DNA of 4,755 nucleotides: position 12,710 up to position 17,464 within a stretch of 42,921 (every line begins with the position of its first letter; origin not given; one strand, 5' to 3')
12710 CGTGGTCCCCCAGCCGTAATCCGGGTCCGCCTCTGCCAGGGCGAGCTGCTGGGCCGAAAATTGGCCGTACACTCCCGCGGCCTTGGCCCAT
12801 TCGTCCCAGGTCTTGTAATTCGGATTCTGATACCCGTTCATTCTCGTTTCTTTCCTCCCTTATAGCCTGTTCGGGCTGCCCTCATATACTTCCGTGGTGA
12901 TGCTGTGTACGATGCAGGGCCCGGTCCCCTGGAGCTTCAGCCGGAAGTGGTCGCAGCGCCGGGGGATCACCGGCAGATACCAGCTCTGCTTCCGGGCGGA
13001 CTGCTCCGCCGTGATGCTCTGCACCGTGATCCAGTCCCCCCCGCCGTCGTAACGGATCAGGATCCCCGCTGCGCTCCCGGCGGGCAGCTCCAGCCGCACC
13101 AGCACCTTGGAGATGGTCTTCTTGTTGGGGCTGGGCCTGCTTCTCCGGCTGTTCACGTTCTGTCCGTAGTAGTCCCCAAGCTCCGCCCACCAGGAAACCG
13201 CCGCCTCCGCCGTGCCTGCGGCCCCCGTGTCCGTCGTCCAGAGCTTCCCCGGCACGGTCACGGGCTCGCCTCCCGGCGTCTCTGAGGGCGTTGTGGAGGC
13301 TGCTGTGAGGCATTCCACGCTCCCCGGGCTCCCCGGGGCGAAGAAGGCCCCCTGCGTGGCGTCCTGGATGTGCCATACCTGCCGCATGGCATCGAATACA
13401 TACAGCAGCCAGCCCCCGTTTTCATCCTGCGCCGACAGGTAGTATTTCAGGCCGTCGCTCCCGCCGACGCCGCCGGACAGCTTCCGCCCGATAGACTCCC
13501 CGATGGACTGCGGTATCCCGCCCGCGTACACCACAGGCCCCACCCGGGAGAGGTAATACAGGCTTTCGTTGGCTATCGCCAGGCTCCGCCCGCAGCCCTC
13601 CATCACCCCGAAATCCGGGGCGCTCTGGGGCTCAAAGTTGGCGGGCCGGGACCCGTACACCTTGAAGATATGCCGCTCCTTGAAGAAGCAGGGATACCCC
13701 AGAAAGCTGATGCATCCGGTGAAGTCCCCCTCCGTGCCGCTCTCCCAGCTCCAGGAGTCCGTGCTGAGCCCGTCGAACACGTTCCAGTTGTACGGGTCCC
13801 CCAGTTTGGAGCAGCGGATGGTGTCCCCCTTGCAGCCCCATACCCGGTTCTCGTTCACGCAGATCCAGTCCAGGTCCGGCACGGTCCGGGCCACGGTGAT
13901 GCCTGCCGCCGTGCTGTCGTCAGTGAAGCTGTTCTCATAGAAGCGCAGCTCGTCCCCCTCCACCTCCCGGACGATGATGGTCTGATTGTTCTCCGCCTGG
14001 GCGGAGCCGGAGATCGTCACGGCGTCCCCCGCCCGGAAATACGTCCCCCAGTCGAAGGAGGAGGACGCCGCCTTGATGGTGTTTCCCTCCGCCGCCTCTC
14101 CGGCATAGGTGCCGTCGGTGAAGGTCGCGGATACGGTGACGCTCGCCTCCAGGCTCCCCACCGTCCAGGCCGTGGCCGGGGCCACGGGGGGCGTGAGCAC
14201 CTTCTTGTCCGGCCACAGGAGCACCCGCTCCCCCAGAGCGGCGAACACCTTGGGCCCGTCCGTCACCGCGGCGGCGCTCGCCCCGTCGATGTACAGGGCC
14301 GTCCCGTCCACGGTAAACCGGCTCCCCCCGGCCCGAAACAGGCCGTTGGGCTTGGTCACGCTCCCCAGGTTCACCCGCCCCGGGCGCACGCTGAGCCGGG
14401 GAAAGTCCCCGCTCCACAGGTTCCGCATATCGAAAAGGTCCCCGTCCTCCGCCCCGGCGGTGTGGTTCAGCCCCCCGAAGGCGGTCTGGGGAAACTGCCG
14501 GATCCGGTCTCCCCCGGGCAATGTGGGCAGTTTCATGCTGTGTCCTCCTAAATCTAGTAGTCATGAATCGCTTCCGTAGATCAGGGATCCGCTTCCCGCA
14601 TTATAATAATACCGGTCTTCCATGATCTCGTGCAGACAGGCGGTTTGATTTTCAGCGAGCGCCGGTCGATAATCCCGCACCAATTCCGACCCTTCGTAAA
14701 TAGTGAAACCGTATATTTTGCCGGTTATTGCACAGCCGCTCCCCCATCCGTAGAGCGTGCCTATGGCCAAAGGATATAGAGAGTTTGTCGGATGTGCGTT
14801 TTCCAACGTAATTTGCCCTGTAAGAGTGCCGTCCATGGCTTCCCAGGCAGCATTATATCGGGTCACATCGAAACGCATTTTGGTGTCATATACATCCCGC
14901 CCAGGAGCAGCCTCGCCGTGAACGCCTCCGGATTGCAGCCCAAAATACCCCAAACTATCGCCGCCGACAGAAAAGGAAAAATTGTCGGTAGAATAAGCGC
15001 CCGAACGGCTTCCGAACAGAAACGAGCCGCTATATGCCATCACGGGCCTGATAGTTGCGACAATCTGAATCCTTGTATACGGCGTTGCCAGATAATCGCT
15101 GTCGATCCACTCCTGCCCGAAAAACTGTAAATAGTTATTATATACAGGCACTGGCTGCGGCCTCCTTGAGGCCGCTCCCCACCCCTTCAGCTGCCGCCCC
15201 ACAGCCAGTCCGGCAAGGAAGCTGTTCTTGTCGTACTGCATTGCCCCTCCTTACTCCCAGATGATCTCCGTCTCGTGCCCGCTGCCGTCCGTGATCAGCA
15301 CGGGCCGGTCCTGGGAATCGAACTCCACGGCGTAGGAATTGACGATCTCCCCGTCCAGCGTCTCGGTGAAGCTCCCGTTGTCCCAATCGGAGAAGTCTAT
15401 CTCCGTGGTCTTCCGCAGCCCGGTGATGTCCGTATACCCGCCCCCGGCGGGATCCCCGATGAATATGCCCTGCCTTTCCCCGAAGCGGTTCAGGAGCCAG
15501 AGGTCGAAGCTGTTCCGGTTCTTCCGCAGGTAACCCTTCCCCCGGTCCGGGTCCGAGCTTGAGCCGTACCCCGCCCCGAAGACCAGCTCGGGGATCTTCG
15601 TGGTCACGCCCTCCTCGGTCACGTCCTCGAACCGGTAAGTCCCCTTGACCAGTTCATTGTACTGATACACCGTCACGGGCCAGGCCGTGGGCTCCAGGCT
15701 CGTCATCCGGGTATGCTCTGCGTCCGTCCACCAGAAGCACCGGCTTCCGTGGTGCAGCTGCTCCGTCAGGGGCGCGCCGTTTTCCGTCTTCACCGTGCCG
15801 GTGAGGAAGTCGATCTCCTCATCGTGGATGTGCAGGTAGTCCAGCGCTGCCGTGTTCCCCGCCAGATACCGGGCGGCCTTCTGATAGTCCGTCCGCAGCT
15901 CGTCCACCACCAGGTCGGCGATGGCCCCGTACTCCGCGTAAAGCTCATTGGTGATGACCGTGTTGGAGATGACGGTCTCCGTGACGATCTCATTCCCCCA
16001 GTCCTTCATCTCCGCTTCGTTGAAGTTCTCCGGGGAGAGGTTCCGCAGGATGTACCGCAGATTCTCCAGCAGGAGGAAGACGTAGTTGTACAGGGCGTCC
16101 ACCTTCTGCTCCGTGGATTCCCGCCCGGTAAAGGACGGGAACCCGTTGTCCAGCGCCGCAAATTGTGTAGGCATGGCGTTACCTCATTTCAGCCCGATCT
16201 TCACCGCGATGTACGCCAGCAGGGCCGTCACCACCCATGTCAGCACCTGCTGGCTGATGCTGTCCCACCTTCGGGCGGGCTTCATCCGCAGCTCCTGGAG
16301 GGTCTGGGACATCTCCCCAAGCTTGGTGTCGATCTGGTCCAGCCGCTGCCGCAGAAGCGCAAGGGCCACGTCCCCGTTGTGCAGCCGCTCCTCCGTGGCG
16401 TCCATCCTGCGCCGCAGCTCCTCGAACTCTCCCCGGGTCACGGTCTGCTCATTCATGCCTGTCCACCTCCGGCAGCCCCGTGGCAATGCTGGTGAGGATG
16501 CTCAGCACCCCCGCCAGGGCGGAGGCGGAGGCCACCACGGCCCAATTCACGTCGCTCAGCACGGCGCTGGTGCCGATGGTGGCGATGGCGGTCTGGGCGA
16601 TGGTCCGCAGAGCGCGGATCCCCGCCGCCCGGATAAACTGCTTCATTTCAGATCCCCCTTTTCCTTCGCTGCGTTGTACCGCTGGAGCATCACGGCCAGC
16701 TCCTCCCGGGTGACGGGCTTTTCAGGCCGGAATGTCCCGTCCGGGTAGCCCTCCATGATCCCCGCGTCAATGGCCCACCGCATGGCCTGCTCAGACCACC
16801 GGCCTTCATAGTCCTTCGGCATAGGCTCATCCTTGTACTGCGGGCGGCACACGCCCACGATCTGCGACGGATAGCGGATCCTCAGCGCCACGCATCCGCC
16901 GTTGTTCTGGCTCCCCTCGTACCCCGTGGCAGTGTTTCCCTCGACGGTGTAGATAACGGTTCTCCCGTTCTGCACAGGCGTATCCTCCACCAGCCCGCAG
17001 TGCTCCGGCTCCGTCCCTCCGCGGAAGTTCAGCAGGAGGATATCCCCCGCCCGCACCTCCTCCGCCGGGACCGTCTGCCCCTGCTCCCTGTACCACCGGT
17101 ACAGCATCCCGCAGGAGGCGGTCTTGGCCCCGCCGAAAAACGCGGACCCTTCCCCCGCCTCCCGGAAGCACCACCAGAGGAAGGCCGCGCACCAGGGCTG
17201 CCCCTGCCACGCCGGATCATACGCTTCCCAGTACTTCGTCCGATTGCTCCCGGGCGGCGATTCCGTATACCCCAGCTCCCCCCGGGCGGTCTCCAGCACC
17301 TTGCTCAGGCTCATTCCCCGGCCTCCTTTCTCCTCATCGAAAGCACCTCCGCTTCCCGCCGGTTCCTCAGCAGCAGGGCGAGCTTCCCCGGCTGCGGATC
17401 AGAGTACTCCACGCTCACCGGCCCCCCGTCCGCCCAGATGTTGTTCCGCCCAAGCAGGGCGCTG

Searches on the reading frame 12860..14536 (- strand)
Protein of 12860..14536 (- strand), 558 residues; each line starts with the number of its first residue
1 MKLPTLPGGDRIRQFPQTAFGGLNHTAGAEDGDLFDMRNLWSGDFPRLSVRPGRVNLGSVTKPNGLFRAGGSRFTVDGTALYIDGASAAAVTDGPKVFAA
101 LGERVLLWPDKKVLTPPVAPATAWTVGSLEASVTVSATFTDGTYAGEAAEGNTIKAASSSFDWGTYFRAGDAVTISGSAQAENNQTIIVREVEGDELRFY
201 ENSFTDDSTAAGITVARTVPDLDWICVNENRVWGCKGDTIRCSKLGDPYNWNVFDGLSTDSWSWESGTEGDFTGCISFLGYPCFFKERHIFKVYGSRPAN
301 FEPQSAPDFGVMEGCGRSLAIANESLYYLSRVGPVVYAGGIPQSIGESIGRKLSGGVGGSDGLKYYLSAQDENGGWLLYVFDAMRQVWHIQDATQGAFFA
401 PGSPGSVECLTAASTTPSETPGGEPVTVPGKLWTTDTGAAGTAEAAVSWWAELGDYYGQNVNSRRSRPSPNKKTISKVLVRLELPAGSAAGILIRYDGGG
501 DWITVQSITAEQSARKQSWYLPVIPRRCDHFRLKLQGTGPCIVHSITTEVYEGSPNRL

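Call 83: search_protein_families(library=phrogs, proteins=[window:12860-14536:-], max_evalue=0.0001)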
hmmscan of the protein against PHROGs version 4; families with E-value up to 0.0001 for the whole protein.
window:12860-14536:- (558 aa): 1 family
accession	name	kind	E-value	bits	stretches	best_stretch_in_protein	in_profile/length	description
phrog_511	-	head and packaging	3.1e-50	172.4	1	82-554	407-859/862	internal virion protein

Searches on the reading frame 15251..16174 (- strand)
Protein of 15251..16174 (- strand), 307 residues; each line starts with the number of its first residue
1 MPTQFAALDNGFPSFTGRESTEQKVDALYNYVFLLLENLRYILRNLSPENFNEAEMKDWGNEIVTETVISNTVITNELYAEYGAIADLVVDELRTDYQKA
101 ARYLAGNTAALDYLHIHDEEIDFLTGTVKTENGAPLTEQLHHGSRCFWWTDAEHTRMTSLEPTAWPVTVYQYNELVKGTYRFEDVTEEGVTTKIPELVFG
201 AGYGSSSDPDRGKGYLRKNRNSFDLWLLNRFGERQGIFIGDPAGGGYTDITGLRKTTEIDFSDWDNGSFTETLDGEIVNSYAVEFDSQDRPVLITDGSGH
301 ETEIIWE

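Call 83: search_protein_families(library=phrogs, proteins=[window:15251-16174:-], max_evalue=0.0001)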
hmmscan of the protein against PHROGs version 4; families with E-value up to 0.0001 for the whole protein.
window:15251-16174:- (307 aa): 1 family
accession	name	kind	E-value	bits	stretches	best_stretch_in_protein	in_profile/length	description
phrog_6211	-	tail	4.7e-06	25.8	1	55-225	947-1105/1168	minor tail protein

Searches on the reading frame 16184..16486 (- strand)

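Call 83: search_protein_families(library=phrogs, proteins=[window:16184-16486:-], max_evalue=0.0001)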
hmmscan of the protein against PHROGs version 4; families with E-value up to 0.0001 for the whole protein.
window:16184-16486:- (100 aa): 1 family
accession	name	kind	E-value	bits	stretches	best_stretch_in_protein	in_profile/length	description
phrog_937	-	other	8.1e-12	46.5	1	19-99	29-112/115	hemolysin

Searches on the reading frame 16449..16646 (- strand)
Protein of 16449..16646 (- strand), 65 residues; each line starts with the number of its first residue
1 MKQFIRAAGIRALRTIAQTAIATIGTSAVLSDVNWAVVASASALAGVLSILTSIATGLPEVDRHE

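Call 83: search_protein_families(library=phrogs, proteins=[window:16449-16646:-], max_evalue=0.0001)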
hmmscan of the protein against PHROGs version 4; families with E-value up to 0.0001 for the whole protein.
window:16449-16646:- (65 aa): 1 family
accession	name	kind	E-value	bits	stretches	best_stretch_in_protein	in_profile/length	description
phrog_443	-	lysis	1.8e-16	61.8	1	1-56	8-64/127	holin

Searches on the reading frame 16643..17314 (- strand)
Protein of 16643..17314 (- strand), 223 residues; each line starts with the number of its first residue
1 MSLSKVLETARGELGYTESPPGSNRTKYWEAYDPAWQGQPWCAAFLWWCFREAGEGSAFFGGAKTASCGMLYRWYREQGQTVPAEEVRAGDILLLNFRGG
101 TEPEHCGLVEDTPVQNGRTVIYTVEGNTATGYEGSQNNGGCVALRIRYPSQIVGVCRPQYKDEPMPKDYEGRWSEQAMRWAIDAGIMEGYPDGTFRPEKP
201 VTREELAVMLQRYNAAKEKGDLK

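Call 83: search_protein_families(library=phrogs, proteins=[window:16643-17314:-], max_evalue=0.0001)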
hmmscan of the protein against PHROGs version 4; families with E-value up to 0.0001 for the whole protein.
window:16643-17314:- (223 aa): 6 families
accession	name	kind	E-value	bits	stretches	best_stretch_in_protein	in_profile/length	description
phrog_21357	-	lysis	2.2e-37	129.7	1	5-163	6-163/225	endolysin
phrog_21825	-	lysis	1.5e-26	94.5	1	4-162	5-167/289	endolysin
phrog_9589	-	lysis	2.6e-21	77.8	1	1-168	2-165/281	endolysin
phrog_1696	-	tail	8.9e-09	33.9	1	168-211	1906-1949/2079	major tail protein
phrog_38078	-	unknown function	1.5e-06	28.7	1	28-155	75-204/423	-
phrog_1259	-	tail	8.4e-05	21.4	1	5-127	990-1108/1179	baseplate hub subunit and tail lysozyme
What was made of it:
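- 16449..17314 (-): Holin (16449..16646) and endolysin (16643..17314) within the same co-directional gene array. call 83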
